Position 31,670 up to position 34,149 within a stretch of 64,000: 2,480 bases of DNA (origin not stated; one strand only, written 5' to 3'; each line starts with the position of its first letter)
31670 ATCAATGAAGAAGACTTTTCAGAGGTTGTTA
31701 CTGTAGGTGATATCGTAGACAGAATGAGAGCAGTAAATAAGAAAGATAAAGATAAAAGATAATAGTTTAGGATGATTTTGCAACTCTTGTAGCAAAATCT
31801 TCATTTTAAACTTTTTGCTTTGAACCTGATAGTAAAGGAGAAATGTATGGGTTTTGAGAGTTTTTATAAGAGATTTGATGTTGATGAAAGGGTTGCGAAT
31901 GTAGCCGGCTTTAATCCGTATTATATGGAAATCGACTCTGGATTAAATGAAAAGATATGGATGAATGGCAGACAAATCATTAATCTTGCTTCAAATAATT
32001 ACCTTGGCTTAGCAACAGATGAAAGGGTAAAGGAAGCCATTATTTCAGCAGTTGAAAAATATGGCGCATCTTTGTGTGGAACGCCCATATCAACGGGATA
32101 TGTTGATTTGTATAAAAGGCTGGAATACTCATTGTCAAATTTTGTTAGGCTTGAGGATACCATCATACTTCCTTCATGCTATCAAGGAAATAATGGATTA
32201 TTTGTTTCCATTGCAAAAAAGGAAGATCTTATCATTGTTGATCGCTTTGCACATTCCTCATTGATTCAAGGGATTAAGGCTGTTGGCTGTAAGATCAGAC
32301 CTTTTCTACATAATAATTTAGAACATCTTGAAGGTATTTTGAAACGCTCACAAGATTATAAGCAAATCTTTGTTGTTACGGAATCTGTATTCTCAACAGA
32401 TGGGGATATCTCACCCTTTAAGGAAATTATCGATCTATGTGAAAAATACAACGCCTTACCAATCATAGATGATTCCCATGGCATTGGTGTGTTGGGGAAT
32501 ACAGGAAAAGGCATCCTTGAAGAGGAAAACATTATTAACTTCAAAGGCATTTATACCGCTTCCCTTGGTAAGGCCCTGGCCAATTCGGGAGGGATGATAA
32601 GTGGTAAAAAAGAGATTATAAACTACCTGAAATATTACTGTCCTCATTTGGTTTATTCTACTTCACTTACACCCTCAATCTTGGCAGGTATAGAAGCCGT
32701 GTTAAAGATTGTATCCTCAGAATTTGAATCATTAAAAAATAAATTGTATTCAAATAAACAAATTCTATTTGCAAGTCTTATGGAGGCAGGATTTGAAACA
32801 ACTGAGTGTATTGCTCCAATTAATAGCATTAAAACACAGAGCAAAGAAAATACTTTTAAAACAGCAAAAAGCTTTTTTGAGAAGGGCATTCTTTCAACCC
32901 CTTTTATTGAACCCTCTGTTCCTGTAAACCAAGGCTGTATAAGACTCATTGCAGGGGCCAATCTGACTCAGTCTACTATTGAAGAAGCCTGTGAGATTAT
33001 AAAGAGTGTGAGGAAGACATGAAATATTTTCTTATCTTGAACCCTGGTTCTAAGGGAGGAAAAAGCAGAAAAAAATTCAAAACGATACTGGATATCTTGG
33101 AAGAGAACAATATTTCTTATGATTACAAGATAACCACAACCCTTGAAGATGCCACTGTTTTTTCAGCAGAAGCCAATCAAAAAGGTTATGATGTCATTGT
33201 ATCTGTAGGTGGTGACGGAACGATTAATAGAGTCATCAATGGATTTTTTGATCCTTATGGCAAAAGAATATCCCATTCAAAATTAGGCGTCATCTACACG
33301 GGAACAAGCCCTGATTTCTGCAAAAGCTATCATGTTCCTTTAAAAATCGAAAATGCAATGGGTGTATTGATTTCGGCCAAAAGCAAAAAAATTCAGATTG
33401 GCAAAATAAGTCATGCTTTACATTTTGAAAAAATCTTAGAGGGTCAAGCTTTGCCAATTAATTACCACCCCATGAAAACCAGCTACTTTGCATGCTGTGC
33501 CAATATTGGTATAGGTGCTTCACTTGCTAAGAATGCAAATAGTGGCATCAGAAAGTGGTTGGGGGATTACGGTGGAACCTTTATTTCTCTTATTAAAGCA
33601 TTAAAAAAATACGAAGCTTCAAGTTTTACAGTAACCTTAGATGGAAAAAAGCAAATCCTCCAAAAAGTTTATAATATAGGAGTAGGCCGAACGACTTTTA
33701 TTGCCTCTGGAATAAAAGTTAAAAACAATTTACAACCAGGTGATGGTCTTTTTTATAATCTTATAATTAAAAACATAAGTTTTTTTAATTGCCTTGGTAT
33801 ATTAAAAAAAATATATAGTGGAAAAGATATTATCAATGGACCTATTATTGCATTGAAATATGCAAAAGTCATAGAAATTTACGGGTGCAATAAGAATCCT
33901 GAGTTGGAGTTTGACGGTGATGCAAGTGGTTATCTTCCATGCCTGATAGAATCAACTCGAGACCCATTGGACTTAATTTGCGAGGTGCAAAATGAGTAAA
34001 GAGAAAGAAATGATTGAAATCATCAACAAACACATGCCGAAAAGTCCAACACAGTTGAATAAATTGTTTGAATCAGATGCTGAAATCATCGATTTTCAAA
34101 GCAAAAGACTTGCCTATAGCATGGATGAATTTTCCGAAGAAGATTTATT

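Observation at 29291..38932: Translationally coupled nine-gene lipid-type operon: sphingolipid-like core plus UbiA prenyltransferase, OYE/Fe-S reductase, PurM-like enzyme, KAS and radical SAM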

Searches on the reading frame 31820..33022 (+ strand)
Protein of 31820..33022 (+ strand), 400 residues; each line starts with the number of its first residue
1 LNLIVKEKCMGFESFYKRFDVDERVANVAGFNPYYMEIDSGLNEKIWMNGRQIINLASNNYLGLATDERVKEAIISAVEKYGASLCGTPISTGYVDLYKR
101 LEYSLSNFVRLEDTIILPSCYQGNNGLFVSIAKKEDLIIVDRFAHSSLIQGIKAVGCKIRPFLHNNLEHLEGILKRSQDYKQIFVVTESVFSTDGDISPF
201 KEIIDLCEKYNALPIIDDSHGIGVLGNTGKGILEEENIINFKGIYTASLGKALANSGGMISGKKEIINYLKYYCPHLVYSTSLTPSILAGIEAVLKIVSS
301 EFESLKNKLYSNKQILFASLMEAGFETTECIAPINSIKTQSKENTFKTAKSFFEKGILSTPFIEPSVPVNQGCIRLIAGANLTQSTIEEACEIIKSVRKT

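Call 3: search_protein_families(library=pfam, proteins=[window:31820-33022:+], max_evalue=0.01)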
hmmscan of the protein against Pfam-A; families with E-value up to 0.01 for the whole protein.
window:31820-33022:+ (400 aa): 1 family
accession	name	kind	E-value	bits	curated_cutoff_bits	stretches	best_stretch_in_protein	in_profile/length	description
PF00155.27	Aminotran_1_2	-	2.1e-43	149.4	19.7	1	52-394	2-361/361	Aminotransferase class I and II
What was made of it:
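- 31847..33022 (+): Alpha-oxoamine synthase (PLP-dependent); ORF opens at TTG 31820, probable start ATG 31847. PF00155 scores 149 bits (call 3).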

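Call 4: search_protein_families(library=ncbifam, proteins=[window:31820-33022:+], max_evalue=0.01)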
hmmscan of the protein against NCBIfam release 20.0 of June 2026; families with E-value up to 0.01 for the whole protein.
window:31820-33022:+ (400 aa): 13 families
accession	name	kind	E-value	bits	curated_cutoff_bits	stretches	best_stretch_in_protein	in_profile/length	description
TIGR00858.1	bioF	equivalog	1.4e-85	287.3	426.45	1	43-394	13-364/365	8-amino-7-oxononanoate synthase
NF005394.0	PRK06939.1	equivalog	4.1e-84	282.6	460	1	36-399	26-392/397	glycine C-acetyltransferase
NF047600.1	SerpalmtaseCFB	equivalog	5.4e-80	269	640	1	25-398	17-389/395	serine palmitoyltransferase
TIGR01825.1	gly_Cac_T_rel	subfamily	6.2e-76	255.5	535.4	1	38-399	20-380/385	BioF/Kbl family PLP-dependent acyltransferase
TIGR01822.1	2am3keto_CoA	equivalog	3.5e-72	243.5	493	1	47-397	33-386/393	glycine C-acetyltransferase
NF047599.1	SerpalmtaseBetaP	equivalog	2.5e-65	220.7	500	1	27-399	18-391/394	serine palmitoyltransferase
NF005526.0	PRK07179.1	equivalog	1e-61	208.8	428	1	51-399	54-397/407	alpha-hydroxyketone-type quorum-sensing autoinducer synthase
TIGR01821.1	5aminolev_synth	equivalog_domain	2.6e-53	181.3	338.55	1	51-397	45-393/402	5-aminolevulinate synthase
NF047603.1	SerpalmtaseAlphaP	equivalog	6.5e-48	163.4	670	1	47-394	41-389/399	serine palmitoyltransferase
NF005697.0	PRK07505.1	subfamily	3e-47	161.1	342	1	48-399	45-400/405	hypothetical protein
NF004608.1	PRK05937.1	equivalog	4.4e-38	131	399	1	78-344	29-300/366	8-amino-7-oxononanoate synthase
NF000586.1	PRK00011.1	subfamily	0.0019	17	335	1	182-326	158-296/404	serine hydroxymethyltransferase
TIGR01885.1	Orn_aminotrans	equivalog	0.0097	14.7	378.4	0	163-271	169-278/402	ornithine--oxo-acid transaminase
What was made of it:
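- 31847..33022 (+): It falls below the cutoffs for BioF, Kbl, Spt, CqsA and ALAS (call 4).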

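Call 5: find_encoding_contigs(protein=window:31820-33022:+, flank=10000, max_places=6)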
Protein window:31820-33022:+ (400 aa): no gene with exactly this product is on record in the collection.

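Call 10: search_solved_structures(query=window:31820-33022:+, max_evalue=1e-20)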
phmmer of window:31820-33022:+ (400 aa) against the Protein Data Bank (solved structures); distinct sequences matched with E-value up to 1e-20: 48.
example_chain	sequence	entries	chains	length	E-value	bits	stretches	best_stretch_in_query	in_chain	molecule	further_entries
8guh_A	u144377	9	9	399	8.3e-59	202.7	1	27-396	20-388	Serine palmitoyltransferase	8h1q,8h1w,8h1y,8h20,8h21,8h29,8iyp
3a2b_A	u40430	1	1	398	8.4e-59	202.7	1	27-396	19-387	Serine palmitoyltransferase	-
7v58_A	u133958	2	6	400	7.5e-57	196.3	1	48-392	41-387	2-amino-3-ketobutyrate coenzyme A ligase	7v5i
3tqx_A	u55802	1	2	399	1.1e-55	192.5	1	37-397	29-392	2-amino-3-ketobutyrate coenzyme A ligase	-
1fc4_A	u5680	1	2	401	9.8e-54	186.1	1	15-395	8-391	2-AMINO-3-KETOBUTYRATE CONENZYME A LIGASE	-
7bxp_A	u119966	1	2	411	2.1e-50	175.1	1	47-390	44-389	2-amino-3-ketobutyrate coenzyme A ligase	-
8s1y_A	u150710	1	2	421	3.6e-50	174.3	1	48-399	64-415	8-amino-7-oxononanoate synthase/2-amino-3-ketobutyrate coenzyme A ligase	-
7poa_A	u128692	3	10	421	3.8e-50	174.2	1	48-399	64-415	8-amino-7-oxononanoate synthase/2-amino-3-ketobutyrate coenzyme A ligase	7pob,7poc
7bxq_A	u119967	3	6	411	1.5e-49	172.3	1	47-390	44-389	2-amino-3-ketobutyrate coenzyme A ligase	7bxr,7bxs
7yjo_B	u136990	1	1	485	9.3e-43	149.9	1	50-328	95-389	Long chain base biosynthesis protein 2a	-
7yjk_B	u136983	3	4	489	9.5e-43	149.9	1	50-328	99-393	Long chain base biosynthesis protein 2a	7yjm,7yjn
3wy7_A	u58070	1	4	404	2.2e-42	148.7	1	54-397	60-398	8-amino-7-oxononanoate synthase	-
7s5m_A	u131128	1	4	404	2.2e-42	148.7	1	54-397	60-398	8-amino-7-oxononanoate synthase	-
1bs0_A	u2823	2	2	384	1.1e-40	143.1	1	44-393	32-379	PROTEIN (8-AMINO-7-OXONANOATE SYNTHASE) | 8-amino-7-oxononanoate synthase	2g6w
8dle_A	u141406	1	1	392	1.2e-40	143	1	44-393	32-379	8-amino-7-oxononanoate synthase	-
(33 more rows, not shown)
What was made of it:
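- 31847..33022 (+): In the PDB it nearly ties between Sphingobacterium SPT (203 bits) and Kbl (196 bits) (call 10).
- On Serine palmitoyltransferase (Spt) / bacterial sphingolipid cluster: In the PDB, SPT (203 bits) nearly ties with Kbl (196 bits) (call 10).
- The best PDB hit of the AOS is a bacterial SPT (call 10).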

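Call 26: list_cluster_members(proteins=[P0001, window:31820-33022:+, window:37637-38932:+, window:29273-30271:+])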
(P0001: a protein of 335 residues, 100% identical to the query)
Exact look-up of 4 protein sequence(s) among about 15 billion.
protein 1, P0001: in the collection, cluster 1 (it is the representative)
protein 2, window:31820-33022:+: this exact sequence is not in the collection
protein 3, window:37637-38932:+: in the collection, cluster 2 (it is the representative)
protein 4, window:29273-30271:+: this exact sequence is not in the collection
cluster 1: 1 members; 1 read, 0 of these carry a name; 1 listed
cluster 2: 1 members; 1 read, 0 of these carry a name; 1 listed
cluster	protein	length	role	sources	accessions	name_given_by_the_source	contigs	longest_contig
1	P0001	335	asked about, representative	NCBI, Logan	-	-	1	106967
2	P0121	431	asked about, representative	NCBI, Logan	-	-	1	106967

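Call 59: search_dna_similar(query=window:31820-33022:+, collection=plasmids, mode=protein, rows=spread, max_rows=60, max_evalue=1e-20)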
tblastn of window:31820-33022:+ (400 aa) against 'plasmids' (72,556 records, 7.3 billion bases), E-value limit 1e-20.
Records with a match: 725; places in all: 814; records where one place covers at least 80% of the query: 583.
Best place of each record, by identity: <60% 725.
By first word of the organism name: Ralstonia 123; Rhizobium 82; Sinorhizobium 51; Burkholderia 45; Bacillus 42; Streptomyces 27; Acinetobacter 24; Mesorhizobium 19; Bradyrhizobium 17; Roseomonas 16; and 98 more.
By predicted mobility (MOB-suite, as given by PLSDB): non-mobilizable 426; mobilizable 165; conjugative 134.
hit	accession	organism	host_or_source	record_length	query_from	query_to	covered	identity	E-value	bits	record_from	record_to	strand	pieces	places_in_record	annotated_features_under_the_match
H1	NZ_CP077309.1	Enterobacter hormaechei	-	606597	15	399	96%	32.1%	8e-55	202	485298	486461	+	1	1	kbl: glycine C-acetyltransferase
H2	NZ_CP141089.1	Escherichia coli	Homo sapiens,Infected Human Urine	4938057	15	399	96%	31.6%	2e-53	198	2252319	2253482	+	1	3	none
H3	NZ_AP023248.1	Mesorhizobium sp. 131-2-1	Lotus japonicus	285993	23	397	94%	31.7%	1e-52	196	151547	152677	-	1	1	glycine C-acetyltransferase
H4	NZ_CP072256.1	Bacteroides uniformis CL03T12C37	Homo sapiens,cultured bacterial ...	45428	27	388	91%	32.3%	4e-60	217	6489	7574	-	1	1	aminotransferase class I/II-fold pyridoxal phosphate-dependent enzyme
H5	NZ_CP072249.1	Phocaeicola dorei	Homo sapiens,cultured bacterial ...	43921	27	376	88%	32.6%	6e-59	214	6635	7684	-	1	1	aminotransferase class I/II-fold pyridoxal phosphate-dependent enzyme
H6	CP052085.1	Ralstonia solanacearum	tomato,cell culture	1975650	48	390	86%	33.2%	9e-52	193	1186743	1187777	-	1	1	none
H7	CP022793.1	Ralstonia solanacearum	Solanum tuberosum,single cell,Potato ...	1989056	48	390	86%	33.2%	9e-52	193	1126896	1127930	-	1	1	kbl: glycine C-acetyltransferase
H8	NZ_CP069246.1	Ralstonia pseudosolanacearum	Arachis hypogaea,tissue sample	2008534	48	390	86%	33.2%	9e-52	193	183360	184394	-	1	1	none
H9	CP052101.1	Ralstonia solanacearum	tomato,cell culture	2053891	48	390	86%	33.2%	9e-52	193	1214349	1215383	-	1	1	none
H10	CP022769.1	Ralstonia solanacearum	Solanum tuberosum,single cell,Potato ...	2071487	48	390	86%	33.2%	9e-52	193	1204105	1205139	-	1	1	kbl: glycine C-acetyltransferase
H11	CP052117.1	Ralstonia solanacearum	tomato,cell culture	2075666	48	390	86%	33.2%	9e-52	193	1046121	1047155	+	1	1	kbl: glycine C-acetyltransferase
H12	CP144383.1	Ralstonia solanacearum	tobacco,whole organism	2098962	48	390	86%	33.2%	9e-52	193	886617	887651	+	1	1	kbl: glycine C-acetyltransferase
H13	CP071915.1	Ralstonia solanacearum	Pogostemon cablin,Single strain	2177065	48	390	86%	33.2%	9e-52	193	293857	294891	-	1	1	kbl: glycine C-acetyltransferase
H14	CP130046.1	Sinorhizobium meliloti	Medicago,Cell culture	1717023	49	399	88%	32.4%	8e-50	187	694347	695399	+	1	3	glycine C-acetyltransferase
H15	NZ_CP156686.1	Burkholderia stagnalis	Bacterial cells,soils collected in ...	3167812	30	400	93%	30.3%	4e-47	180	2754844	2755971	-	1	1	none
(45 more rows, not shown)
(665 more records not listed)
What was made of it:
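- On Kbl (glycine C-acetyltransferase) / threonine degradation: Identity to annotated Kbl is at most 33% (call 59).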

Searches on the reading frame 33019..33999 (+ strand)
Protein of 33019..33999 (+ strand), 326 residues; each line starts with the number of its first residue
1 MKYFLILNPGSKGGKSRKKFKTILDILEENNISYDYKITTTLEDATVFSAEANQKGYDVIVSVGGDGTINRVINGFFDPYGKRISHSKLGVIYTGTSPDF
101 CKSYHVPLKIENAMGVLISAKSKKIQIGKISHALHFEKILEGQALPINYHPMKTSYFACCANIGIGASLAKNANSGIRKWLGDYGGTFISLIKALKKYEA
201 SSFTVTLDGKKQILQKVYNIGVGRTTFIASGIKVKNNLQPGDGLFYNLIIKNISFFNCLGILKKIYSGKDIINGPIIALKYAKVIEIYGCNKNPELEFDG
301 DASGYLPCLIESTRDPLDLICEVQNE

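Call 3: search_protein_families(library=pfam, proteins=[window:33019-33999:+], max_evalue=0.01)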
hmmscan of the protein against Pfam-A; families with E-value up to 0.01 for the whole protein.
window:33019-33999:+ (326 aa): 3 families
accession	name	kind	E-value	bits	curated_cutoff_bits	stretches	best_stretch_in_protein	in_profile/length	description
PF00781.29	DAGK_cat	-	1.1e-24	86.8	23.6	1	3-130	2-125/125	Diacylglycerol kinase catalytic domain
PF19279.4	YegS_C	-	2e-10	41.1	27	1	189-317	29-154/158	YegS C-terminal NAD kinase beta sandwich-like domain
PF01513.26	NAD_kinase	-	0.0087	16.8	25.5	0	39-74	59-90/130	ATP-NAD kinase N-terminal domain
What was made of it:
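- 33019..33999 (+): DAGK_cat/YegS-family soluble lipid kinase. It matches PF00781 and PF19279 (call 3).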

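Call 4: search_protein_families(library=ncbifam, proteins=[window:33019-33999:+], max_evalue=0.01)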
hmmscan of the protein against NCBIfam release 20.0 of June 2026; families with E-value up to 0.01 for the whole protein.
window:33019-33999:+ (326 aa): 13 families
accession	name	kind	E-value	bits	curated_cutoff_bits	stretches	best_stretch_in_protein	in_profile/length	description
NF009874.0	PRK13337.1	equivalog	1.4e-32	112.8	385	2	5-132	7-130/305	diacylglycerol kinase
TIGR00147.1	TIGR00147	subfamily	7.1e-29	100.7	118.65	1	2-319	3-292/296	YegS/Rv2252/BmrU family lipid kinase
NF009603.0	PRK13055.1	subfamily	1.6e-27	96.3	342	1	3-322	5-300/335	diacylglycerol kinase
NF009605.0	PRK13059.1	equivalog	2.4e-22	79.2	313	2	4-132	5-128/295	putative lipid kinase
NF009604.0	PRK13057.1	equivalog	7.2e-21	74.4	274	2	4-136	12-135/302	lipid kinase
NF009602.0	PRK13054.1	equivalog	4.5e-20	71.9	284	1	18-252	18-227/301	lipid kinase YegS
TIGR03702.1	lip_kinase_YegS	equivalog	2.6e-16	59.5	387.45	1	18-183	14-156/295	lipid kinase YegS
NF002033.0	PRK00861.1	subfamily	5.3e-14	51.6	293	1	4-128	15-132/328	putative lipid kinase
NF008882.0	PRK11914.1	equivalog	9.2e-13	48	302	1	6-319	14-300/306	diacylglycerol kinase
NF009025.0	PRK12361.1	equivalog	4.8e-11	41.6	505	1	3-214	244-429/546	hypothetical protein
NF040993.1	MamU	equivalog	3.6e-06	26.6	400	1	21-132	24-129/296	lipid kinase MamU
NF002521.0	PRK01911.1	equivalog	0.00091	18.7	309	0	39-73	47-81/292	NAD kinase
NF002255.0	PRK01185.1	subfamily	0.0065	15.6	304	0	17-73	15-69/271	NAD(+) kinase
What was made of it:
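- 33019..33999 (+): TIGR00147 scores 100.7 against a cutoff of 118.65 (call 4).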

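Call 67: search_solved_structures(query=window:33019-33999:+, max_evalue=0.001)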
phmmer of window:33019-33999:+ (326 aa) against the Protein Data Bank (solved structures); distinct sequences matched with E-value up to 0.001: 8.
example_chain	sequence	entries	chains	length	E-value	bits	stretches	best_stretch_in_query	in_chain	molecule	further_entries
2qv7_A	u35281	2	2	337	1.1e-19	74.2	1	5-150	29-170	Diacylglycerol Kinase DgkB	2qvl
4wer_A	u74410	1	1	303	6.2e-14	55.3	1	2-134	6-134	Diacylglycerol kinase catalytic domain protein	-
4wrr_A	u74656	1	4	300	5.9e-09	38.9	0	4-136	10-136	putative diacylglycerol kinase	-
3s40_A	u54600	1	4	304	6.2e-09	38.9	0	4-136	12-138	diacylglycerol kinase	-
3t5p_A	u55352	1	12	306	6.4e-09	38.8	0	4-136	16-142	BmrU protein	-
2jgr_A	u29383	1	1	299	1.5e-07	34.3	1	20-133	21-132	YEGS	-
2bon_A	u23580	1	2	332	2e-07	33.9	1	20-133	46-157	LIPID KINASE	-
2p1r_A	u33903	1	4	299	3.2e-07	33.2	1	7-133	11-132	Lipid kinase yegS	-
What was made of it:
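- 33019..33999 (+): Its nearest structure is S. aureus DgkB (call 67).
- The kinase belongs to the lipid-kinase family (calls 3, 67).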
